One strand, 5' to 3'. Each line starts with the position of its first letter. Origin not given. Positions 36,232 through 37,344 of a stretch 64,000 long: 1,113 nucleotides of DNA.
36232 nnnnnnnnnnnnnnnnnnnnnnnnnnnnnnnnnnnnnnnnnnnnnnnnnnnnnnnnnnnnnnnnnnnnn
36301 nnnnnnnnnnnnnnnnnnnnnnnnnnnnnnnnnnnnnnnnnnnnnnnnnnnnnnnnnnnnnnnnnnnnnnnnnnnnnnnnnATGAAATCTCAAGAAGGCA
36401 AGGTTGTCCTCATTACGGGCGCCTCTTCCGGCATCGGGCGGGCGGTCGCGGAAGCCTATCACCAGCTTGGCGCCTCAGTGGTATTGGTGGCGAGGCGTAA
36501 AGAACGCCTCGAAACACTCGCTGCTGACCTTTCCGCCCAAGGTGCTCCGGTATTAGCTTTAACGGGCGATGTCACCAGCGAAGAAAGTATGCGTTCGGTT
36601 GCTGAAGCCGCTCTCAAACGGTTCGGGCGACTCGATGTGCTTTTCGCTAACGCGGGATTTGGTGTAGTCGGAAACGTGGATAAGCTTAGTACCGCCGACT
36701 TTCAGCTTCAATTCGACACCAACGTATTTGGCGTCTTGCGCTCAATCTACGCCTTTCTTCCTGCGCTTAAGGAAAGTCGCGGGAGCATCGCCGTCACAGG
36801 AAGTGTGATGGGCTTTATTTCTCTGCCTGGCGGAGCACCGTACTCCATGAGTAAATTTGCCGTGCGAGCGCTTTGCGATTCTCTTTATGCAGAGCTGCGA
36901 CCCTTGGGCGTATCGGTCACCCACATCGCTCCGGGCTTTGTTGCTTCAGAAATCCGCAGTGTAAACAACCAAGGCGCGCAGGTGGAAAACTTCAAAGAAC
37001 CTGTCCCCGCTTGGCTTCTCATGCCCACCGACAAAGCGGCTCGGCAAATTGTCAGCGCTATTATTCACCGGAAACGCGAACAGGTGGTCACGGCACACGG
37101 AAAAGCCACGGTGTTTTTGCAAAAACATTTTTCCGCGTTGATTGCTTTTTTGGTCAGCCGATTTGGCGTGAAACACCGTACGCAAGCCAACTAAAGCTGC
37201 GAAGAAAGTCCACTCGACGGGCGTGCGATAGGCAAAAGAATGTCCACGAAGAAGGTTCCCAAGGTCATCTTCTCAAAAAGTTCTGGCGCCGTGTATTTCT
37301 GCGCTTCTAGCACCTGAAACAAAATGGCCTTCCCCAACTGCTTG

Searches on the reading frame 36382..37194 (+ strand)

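Call 40: search_protein_families(library=pfam, proteins=[window:36382-37194:+], max_evalue=0.001)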
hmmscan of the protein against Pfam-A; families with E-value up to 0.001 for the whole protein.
window:36382-37194:+ (270 aa): 5 families
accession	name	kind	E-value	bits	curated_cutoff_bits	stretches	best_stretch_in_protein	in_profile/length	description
PF00106.31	adh_short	-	1.7e-51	174.9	26.6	1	7-196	1-191/195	short chain dehydrogenase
PF13561.12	adh_short_C2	-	1.3e-35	123.6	27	1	13-203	1-193/236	Enoyl-(Acyl carrier protein) reductase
PF08659.16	KR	-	4.8e-12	46.6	22.6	1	9-187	3-178/180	KR domain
PF08643.16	DUF1776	-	0.00011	22.2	25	1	92-187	102-199/294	Fungal family of unknown function (DUF1776)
PF01370.27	Epimerase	-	0.00021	21.2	20.9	1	9-73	1-59/240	NAD dependent epimerase/dehydratase family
